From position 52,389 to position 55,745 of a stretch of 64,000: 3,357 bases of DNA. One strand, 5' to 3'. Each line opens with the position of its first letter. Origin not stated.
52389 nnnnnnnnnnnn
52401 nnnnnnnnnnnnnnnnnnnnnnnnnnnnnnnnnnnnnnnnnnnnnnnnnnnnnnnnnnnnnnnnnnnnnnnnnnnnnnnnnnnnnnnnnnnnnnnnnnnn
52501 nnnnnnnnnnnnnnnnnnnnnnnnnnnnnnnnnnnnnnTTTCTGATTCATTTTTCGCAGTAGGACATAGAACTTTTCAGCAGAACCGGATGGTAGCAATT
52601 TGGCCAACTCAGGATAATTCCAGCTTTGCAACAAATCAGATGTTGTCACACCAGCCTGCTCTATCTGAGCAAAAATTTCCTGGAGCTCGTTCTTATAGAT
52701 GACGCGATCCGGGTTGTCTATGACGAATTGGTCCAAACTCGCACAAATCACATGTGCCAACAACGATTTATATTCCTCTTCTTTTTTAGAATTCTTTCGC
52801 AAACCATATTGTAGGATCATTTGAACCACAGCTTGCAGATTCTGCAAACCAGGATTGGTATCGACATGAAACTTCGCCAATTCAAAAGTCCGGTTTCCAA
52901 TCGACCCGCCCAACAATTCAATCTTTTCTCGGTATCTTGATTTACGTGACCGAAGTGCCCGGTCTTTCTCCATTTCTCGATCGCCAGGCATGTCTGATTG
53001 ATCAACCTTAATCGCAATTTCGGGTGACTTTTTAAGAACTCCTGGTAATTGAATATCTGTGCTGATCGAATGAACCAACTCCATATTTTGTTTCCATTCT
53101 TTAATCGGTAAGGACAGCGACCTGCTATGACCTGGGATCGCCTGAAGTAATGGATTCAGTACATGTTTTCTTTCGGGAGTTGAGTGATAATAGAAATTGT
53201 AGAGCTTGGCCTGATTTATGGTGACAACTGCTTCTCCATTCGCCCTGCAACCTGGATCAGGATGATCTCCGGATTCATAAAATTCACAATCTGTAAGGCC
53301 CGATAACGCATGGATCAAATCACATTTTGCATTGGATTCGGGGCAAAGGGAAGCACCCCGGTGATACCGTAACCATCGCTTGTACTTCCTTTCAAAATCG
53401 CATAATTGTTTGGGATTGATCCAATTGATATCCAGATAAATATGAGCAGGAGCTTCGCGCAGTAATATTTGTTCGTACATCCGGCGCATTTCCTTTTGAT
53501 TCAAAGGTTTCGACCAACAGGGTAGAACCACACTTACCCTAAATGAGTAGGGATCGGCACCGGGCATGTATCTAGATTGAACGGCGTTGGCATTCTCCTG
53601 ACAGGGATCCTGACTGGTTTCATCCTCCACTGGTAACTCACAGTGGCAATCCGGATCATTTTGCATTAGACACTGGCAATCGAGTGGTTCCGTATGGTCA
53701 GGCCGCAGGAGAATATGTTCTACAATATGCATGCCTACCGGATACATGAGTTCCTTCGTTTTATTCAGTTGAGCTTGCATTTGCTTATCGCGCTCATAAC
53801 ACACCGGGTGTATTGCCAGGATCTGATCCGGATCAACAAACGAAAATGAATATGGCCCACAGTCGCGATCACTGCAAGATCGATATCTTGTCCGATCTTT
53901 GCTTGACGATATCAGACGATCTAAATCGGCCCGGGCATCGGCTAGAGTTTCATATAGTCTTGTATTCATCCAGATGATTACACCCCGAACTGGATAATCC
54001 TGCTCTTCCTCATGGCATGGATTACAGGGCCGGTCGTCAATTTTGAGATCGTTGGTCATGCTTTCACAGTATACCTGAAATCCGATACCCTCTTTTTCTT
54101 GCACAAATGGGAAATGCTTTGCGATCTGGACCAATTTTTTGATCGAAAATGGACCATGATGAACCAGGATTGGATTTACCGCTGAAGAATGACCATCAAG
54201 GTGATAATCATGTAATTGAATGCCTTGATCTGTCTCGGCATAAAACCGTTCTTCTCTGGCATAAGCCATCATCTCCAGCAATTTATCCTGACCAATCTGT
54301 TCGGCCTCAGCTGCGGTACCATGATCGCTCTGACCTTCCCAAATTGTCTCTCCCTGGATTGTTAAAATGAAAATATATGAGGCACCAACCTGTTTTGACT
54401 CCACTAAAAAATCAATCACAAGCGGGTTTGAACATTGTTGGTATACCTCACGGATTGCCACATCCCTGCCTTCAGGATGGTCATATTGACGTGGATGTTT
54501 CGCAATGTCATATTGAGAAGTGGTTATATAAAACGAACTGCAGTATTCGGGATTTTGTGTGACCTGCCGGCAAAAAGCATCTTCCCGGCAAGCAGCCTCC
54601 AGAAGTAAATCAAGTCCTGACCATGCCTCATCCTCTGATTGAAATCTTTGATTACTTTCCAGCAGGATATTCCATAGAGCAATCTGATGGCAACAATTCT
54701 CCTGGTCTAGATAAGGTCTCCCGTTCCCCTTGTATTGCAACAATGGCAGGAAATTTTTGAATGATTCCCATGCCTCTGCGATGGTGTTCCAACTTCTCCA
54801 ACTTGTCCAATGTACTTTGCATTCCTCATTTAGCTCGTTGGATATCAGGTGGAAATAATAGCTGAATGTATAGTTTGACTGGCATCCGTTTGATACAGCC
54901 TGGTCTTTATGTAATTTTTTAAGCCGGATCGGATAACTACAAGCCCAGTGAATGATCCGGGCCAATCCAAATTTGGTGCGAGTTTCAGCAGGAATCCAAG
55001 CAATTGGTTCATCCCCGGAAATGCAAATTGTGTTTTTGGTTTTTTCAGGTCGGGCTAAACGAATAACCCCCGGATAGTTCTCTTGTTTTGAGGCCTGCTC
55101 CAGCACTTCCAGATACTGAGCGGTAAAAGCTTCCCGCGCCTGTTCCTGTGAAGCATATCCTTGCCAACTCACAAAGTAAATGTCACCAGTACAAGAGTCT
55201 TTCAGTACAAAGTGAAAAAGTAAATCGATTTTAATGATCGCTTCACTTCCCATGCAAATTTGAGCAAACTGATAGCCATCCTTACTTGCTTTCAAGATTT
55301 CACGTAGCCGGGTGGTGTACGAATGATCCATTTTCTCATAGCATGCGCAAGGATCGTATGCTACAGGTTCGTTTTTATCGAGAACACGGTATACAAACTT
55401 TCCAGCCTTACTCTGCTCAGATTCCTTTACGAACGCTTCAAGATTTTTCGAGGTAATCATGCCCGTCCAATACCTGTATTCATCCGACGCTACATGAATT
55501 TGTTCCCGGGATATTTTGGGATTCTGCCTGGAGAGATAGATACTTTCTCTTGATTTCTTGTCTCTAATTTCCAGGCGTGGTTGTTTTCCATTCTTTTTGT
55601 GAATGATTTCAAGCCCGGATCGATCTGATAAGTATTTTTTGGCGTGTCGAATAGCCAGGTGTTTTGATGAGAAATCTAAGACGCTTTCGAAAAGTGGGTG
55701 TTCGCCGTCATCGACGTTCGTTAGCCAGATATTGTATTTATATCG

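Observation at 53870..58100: About 15-20 tandem YegP/DUF1508-like modules inserted in the Afp12-like baseplate protein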

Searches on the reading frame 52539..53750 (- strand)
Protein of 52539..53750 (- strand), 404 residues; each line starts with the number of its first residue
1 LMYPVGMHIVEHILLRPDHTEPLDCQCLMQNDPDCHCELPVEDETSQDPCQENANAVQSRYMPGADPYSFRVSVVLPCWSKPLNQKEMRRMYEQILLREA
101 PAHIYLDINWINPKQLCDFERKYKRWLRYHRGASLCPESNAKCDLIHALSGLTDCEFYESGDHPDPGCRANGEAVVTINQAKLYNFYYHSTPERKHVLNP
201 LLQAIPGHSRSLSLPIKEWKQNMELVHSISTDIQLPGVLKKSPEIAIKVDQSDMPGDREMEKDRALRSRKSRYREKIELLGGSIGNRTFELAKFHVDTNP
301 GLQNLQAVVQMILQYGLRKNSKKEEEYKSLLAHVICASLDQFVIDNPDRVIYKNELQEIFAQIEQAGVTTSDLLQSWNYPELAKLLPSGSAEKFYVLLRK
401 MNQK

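Call 34: search_solved_structures(query=window:52539-53750:-, max_evalue=0.1, show_alignments=3)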
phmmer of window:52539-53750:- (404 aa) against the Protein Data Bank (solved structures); distinct sequences matched with E-value up to 0.1: 6.
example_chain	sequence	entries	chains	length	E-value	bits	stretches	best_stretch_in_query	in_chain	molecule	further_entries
7b5h_AD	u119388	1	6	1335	2e-16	63.3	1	6-152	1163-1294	All3315 protein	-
9wsz_A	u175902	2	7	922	1.1e-07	34.5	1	6-113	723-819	Baseplate protein Alg12 | The baseplate protein Alg12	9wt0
7aeb_A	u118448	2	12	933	1.1e-07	34.5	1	6-113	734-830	baseplate protein (Algo12)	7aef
9rce_B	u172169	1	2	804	0.00044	22.6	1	66-145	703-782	SalCis12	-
9qgl_a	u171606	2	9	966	0.0044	19.3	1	65-138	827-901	Baseplate protein J-like domain-containing protein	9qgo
6j0n_P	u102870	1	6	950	0.075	15.3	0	65-128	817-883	Pvc12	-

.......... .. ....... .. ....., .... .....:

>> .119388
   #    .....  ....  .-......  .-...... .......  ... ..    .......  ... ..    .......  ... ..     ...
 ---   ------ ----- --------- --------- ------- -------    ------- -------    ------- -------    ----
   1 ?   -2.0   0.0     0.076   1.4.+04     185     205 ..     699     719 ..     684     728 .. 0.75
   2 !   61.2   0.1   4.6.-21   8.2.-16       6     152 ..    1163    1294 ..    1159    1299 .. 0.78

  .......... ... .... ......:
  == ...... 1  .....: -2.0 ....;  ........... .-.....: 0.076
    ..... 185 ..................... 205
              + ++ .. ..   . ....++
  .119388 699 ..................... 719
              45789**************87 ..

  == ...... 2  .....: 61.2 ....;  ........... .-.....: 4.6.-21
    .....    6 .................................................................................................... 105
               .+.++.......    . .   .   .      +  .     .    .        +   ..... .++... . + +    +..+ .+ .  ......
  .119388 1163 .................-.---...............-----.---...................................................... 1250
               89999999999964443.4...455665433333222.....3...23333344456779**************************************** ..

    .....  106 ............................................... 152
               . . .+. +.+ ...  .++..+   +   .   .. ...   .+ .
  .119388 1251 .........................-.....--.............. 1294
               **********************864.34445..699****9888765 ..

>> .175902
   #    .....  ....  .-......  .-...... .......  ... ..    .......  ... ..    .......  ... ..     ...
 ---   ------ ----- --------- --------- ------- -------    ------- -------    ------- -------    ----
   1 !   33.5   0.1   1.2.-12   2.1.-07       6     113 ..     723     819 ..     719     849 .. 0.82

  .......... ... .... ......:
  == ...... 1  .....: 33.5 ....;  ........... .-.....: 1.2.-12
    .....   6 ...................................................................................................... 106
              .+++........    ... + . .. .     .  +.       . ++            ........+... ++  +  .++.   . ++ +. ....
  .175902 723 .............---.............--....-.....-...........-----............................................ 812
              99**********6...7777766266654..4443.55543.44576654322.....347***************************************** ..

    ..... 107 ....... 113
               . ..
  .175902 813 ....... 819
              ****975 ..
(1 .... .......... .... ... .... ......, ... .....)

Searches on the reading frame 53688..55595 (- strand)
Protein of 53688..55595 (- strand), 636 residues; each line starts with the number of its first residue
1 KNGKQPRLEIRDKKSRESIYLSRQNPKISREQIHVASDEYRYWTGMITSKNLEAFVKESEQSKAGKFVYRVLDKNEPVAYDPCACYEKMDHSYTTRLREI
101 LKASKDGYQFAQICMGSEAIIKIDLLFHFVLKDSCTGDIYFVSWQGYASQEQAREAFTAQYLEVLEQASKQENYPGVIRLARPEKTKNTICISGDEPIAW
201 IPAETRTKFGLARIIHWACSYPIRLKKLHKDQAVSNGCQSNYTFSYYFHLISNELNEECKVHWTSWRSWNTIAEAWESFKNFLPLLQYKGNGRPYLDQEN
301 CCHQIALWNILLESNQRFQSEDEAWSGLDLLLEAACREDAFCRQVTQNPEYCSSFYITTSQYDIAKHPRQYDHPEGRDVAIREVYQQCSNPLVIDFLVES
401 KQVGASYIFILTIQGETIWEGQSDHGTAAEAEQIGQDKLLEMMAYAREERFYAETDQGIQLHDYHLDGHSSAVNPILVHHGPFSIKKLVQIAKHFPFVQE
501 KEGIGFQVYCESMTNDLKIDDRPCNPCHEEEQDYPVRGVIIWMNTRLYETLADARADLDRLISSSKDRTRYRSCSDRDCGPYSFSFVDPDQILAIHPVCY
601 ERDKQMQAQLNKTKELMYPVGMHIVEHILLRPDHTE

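Call 61: predict_structure(alignment_id=A4)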
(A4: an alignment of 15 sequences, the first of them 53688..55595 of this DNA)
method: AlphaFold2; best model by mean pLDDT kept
length: 636 residues; sequences in the alignment: 15
mean_pLDDT: 78.2   pTM: 0.66
mean pLDDT of the five models: 78.2, 77.2, 75.2, 75.0, 71.3
residues with pLDDT >= 90: 182; 70-90: 293; 50-70: 84; < 50: 77
segments of 3 or more residues with pLDDT < 50: 1-3, 49-63, 232-235, 237-239, 467-472, 516-535, 576-579, 619-636
pLDDT, mean of each block of 10 residues (from residue 1): 54 57 62 65 55 35 61 81 85 86 86 84 90 92 91 90 93 88 61 71 92 93 85 47 86 79 93 92 87 83 88 84 80 85 75 88 89 85 89 89 91 89 88 89 87 83 61 69 84 91 91 59 40 59 90 91 88 62 86 89 85 71 37 33
secondary structure, 60 per line:
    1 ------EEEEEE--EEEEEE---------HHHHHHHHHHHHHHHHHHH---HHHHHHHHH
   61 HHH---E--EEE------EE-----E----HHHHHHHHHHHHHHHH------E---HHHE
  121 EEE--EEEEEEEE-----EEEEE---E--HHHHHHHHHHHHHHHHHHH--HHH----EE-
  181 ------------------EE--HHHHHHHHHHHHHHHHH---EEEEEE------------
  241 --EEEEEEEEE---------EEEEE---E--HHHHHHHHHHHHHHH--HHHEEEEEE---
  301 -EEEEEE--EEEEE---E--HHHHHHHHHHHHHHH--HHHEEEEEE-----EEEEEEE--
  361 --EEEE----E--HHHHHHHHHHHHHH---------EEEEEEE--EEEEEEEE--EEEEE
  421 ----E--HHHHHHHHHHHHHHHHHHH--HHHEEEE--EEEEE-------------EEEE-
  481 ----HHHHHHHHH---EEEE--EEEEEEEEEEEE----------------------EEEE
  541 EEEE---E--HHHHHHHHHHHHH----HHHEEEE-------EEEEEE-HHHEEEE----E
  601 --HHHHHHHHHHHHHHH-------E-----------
elements in order: E7-12 E15-20 H30-48 H52-63 E70-72 H91-106 E120-123 E126-133 E139-143 H150-168 H203-219 E223-228 E243-251 E261-265 H272-286 E292-297 E302-307 E310-314 H321-335 E341-346 E352-358 E363-366 H374-387 E397-403 E406-413 E416-420 H428-446 E452-455 E458-462 E476-479 H485-493 E497-500 E503-514 E537-544 H551-563 E571-574 E582-587 E592-595 H603-617

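Call 67: fold_search(model_id=the predicted structure, library=pdb)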
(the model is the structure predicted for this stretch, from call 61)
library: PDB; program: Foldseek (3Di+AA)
matches with E <= 10: 218; with E <= 0.001: 0
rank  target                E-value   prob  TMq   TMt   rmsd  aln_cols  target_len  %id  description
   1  7b5h_AD               3.7e-03  0.66  0.12  0.07  23.1       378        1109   14  Cryo-EM structure of the contractile injection system base plate from Anabaena PCC7120 (released 2022-02-23)
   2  7t4q_D                2.0e-01  0.10  0.08  0.17  15.6       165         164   12  CryoEM structure of the HCMV Pentamer gH/gL/UL128/UL130/UL131A in complex with neutralizing fabs 2C12, 7I13 and 13H11 (released 2022-03-23)
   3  5vob_D                2.0e-01  0.10  0.08  0.18  19.4       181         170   10  Crystal structure of HCMV Pentamer in complex with neutralizing antibody 8I21 (released 2017-07-05)
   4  7t4r_E                2.3e-01  0.07  0.07  0.16  18.4       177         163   11  CryoEM structure of the HCMV Pentamer gH/gL/UL128/UL130/UL131A in complex with THBD and neutralizing fabs MSL-109 and  (released 2022-03-23)
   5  9tqc_G                2.5e-01  0.02  0.07  0.07  31.6       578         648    9  L. pneumophila 3-methylcrotonyl-CoA carboxylase holoenzyme A3B6 (released 2026-02-18)
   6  9gha_W                3.4e-01  0.04  0.05  0.04  22.1       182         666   10  Fusidic acid-locked Escherichia coli 70S ribosome with Staphylococcus aureus EF-G and a tRNA in pe/E chimeric state (C (released 2025-03-26)
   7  2k8e_MODEL_1_A        4.9e-01  0.16  0.07  0.26  16.4       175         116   14  Solution NMR Structure of protein of unknown function yegP from E. coli. Ontario Center for Structural Proteom (released 2008-10-14)
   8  1tdg                  5.5e-01  0.04  0.08  0.13  21.3       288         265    9  Complex of S130G SHV-1 beta-lactamase with tazobactam (released 2004-11-23)
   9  7oht_v                5.5e-01  0.04  0.06  0.12  24.4       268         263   10  Nog1-TAP associated immature ribosomal particles from S. cerevisiae after rpL2 expression shut down, population A (released 2021-11-03)
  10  7ug7_EF               5.5e-01  0.02  0.08  0.08  23.6       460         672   12  70S ribosome complex in an intermediate state of translocation bound to EF-G(GDP) stalled by Argyrin B (released 2022-05-18)
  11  4v7b_AY               6.1e-01  0.01  0.06  0.06  27.2       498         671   10  Visualization of two tRNAs trapped in transit during EF-G-mediated translocation (released 2014-07-09)
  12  6n0i_A                7.5e-01  0.02  0.06  0.06  29.9       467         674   10  2.60 Angstrom Resolution Crystal Structure of Elongation Factor G 2 from Pseudomonas putida. (released 2018-11-14)
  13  2k49_MODEL_1_A        8.4e-01  0.14  0.06  0.29  17.0       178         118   13  Solution NMR structure of UPF0339 protein SO3888 from Shewanella oneidensis. Northeast Structural Genomics Con (released 2008-07-08)
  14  4k4h_I                8.4e-01  0.04  0.06  0.10  22.3       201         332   14  Ternary crystal structures of a human DNA POLYMERASE LAMBDA IN COMPLEX WITH DNA AND (-)3TC-TP. (released 2014-07-16)
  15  4v9o_BV               8.8e-01  0.01  0.06  0.06  27.2       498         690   10  Control of ribosomal subunit rotation by elongation factor G (released 2014-07-09)
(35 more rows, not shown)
